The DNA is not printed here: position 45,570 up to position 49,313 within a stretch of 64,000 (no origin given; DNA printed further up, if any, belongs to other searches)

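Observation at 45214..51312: Complete porin-cytochrome extracellular-electron-transfer operon (barrel, nonaheme, 1147-aa surface cytochrome, monoheme c)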

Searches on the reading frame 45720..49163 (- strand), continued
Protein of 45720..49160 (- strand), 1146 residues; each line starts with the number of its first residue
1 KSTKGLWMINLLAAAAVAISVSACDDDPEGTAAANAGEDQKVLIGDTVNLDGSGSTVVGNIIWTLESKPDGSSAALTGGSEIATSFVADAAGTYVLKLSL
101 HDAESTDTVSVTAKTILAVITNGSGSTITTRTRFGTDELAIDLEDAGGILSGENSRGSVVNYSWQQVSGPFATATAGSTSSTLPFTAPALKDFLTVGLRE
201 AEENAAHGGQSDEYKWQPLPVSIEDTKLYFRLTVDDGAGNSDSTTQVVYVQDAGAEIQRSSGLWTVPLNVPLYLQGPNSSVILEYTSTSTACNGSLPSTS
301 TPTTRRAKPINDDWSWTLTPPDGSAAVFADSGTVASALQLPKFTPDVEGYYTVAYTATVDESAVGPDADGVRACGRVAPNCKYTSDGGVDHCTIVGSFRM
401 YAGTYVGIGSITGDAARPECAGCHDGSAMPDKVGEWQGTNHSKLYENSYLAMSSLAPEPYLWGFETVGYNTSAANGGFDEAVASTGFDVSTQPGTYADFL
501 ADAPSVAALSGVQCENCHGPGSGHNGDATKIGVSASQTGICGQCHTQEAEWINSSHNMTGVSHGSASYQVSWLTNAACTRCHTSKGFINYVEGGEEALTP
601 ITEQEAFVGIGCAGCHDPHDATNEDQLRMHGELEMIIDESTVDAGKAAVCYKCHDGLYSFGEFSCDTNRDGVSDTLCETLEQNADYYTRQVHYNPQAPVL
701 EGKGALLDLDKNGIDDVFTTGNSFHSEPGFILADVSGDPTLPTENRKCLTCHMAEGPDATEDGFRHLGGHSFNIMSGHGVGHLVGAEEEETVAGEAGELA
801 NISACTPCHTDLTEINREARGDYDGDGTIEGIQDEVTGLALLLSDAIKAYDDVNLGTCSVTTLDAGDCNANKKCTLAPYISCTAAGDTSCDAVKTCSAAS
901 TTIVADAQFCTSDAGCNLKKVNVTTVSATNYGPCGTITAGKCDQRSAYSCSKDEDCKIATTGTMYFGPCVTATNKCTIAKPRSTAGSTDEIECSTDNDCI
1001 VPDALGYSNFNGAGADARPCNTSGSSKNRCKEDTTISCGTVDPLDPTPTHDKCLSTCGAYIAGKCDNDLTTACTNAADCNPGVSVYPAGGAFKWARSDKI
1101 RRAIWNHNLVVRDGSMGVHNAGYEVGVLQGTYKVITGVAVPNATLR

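Call 63: search_solved_structures(query=A4, max_evalue=1)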
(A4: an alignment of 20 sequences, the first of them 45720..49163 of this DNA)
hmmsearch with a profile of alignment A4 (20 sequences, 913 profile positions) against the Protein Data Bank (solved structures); distinct sequences matched with E-value up to 1: 29.
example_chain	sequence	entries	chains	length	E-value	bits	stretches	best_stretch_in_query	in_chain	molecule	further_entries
6i5b_A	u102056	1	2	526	2e-15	59.2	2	458-576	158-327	Uncharacterized protein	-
6qvm_A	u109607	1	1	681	7.2e-12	47.4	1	448-578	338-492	Multiheme cytochrome cf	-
6r2q_A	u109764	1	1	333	1.6e-06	29.7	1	455-574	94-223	Cystathionine beta-synthase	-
8bcx_A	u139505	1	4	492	5.7e-06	27.9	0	844-894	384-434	Nitrite reductase (cytochrome; ammonia-forming)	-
6nz0_Z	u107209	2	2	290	3.9e-05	25.2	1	164-344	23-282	Dyslexia-associated protein KIAA0319-like protein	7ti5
6v0a_A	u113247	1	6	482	0.00011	23.7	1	450-500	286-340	Nitrite reductase (cytochrome; ammonia-forming)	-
2yrl_A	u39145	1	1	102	0.00091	20.7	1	35-119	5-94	KIAA1837 protein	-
6btm_A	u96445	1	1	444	0.0019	19.6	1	449-529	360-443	Alternative Complex III subunit A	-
8z82_C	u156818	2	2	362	0.0022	19.4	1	558-757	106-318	Photosynthetic reaction center cytochrome c subunit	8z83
2vr0_A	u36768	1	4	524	0.0038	18.6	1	852-895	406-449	CYTOCHROME C NITRITE REDUCTASE, CATALYTIC SUBUNIT NFRA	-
8zk2_C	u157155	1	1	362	0.0048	18.3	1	557-634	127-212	Photosynthetic reaction center cytochrome c subunit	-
2j7a_A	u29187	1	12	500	0.0052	18.1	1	852-895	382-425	CYTOCHROME C NITRITE REDUCTASE NRFA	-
1oah_A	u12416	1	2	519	0.0093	17.3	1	836-897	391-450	CYTOCHROME C NITRITE REDUCTASE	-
1bvb_A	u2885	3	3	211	0.0095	17.3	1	455-486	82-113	CYTOCHROME C-554 | CYTOCHROME C554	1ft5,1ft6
7o7g_A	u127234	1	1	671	0.012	16.9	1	481-607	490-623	Extracellular iron oxide respiratory system surface decaheme cytochrome c component MtrC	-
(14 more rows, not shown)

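Call 75: predict_structure(alignment_id=A4)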
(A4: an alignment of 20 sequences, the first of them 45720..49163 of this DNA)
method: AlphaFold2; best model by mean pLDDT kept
length: 1147 residues; sequences in the alignment: 20
mean_pLDDT: 55.7   pTM: 0.42
mean pLDDT of the five models: 55.7, 54.3, 53.1, 52.6, 51.9
residues with pLDDT >= 90: 136; 70-90: 220; 50-70: 257; < 50: 534
segments of 3 or more residues with pLDDT < 50: 1-9, 21-29, 198-221, 260-264, 288-303, 364-367, 375-380, 406-462, 512-575, 582-586, 603-631, 755-802, 853-1096
pLDDT, mean of each block of 10 residues (from residue 1): 41 51 42 85 93 86 93 92 94 95 90 94 91 71 90 93 88 81 90 58 38 39 67 93 92 74 55 67 53 43 54 84 91 87 82 81 52 49 54 67 52 31 38 37 43 45 51 55 63 57 63 46 42 43 37 37 33 48 50 55 43 35 42 61 63 62 56 60 67 69 85 78 63 65 64 49 35 35 28 33 54 63 85 81 77 38 25 23 25 24 23 23 26 25 25 27 22 26 31 26 33 25 25 24 26 24 25 28 26 51 84 76 88 87 79
secondary structure, 60 per line:
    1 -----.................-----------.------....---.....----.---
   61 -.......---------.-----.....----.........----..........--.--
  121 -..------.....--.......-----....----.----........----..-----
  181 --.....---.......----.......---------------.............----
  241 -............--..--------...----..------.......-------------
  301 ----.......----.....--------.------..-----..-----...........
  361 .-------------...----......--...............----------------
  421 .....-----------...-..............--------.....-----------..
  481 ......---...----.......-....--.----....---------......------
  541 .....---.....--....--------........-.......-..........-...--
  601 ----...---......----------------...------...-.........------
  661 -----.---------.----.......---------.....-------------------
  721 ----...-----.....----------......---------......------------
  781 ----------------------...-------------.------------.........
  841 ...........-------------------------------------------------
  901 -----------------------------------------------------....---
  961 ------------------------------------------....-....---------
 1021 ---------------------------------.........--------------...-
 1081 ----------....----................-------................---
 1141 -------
elements in order (helices of 4 or more, strands of 3 or more residues): H6-22 E41-44 E48-52 E62-68 E84-88 E93-101 E106-115 E130-134 E137-143 E149-152 E162-169 E183-187 H191-197 H202-208 H224-227 E228-236 E242-253 E266-268 E281-287 E305-311 E316-320 E350-361 E375-377 E382-387 E390-404 H421-425 H441-454 H463-466 H479-486 H497-503 H505-508 H516-519 H529-534 H541-545 H549-553 H556-559 H568-575 H577-583 H585-594 H611-616 E633-635 E642-644 H646-654 H681-687 H697-701 H733-737 H748-753 H763-768 H833-851 H954-957 H1003-1006 H1008-1011 H1054-1062 H1091-1094 H1099-1114 H1122-1137

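Call 77: fold_search(model_id=the predicted structure, library=pdb)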
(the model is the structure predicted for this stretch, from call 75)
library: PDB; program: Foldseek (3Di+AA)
matches with E <= 10: 1370; with E <= 0.001: 277
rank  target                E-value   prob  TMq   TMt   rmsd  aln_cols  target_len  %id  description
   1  5k70_D                6.5e-08  1.00  0.08  0.20  16.2       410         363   10  Sidekick-2 immunoglobulin domains 1-4 H18R/N22S mutant (released 2016-09-28)
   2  5szl_C                1.0e-07  1.00  0.06  0.16  23.3       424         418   12  Protocadherin gamma A1 extracellular cadherin domains 1-4 (released 2016-10-19)
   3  8a0y_A                1.1e-07  1.00  0.07  0.13  22.9       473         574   10  Crystal structure of mouse contactin 2 immunoglobulin domains (released 2023-11-01)
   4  7z4b_DW               1.2e-07  1.00  0.08  0.10  26.2       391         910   10  Bacteriophage SU10 virion (C1) (released 2022-12-28)
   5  7ol4_D                2.3e-07  1.00  0.07  0.13  24.4       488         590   10  Mouse contactin-1 neurofascin-155 immunoglobulin domains adhesion complex (released 2022-12-14)
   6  5szl_A                2.4e-07  1.00  0.08  0.17  23.1       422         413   11  Protocadherin gamma A1 extracellular cadherin domains 1-4 (released 2016-10-19)
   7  7z47_G                2.5e-07  1.00  0.08  0.09  29.0       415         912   10  Tail of bacteriophage SU10 (released 2022-08-10)
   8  2rjm                  2.9e-07  1.00  0.08  0.22  21.0       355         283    9  3Ig structure of titin domains I67-I69 E-to-A mutated variant (released 2008-01-22)
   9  6e57_A                2.9e-07  1.00  0.10  0.19  19.4       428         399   13  Bacteroides ovatus mixed-linkage glucan utilization locus (MLGUL) SGBP-B in complex with mixed-linkage heptasaccharide (released 2019-05-29)
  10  5v5x_A                2.9e-07  1.00  0.08  0.16  32.0       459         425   11  Protocadherin gammaB7 EC3-6 cis-dimer structure (released 2017-11-01)
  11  5szl_B                2.9e-07  1.00  0.07  0.15  22.9       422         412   11  Protocadherin gamma A1 extracellular cadherin domains 1-4 (released 2016-10-19)
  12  8egx_B                3.4e-07  1.00  0.07  0.17  24.7       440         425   10  Complex of Fat4(EC1-4) bound to Dchs1(EC1-4) (released 2023-02-22)
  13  5t9t_B                3.8e-07  1.00  0.07  0.13  23.4       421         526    8  Protocadherin Gamma B2 extracellular cadherin domains 1-5 (released 2016-10-19)
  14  3b43                  4.4e-07  1.00  0.07  0.12  24.6       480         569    9  I-band fragment I65-I70 from titin (released 2008-01-22)
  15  5szl_D                4.4e-07  1.00  0.07  0.14  22.5       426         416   11  Protocadherin gamma A1 extracellular cadherin domains 1-4 (released 2016-10-19)
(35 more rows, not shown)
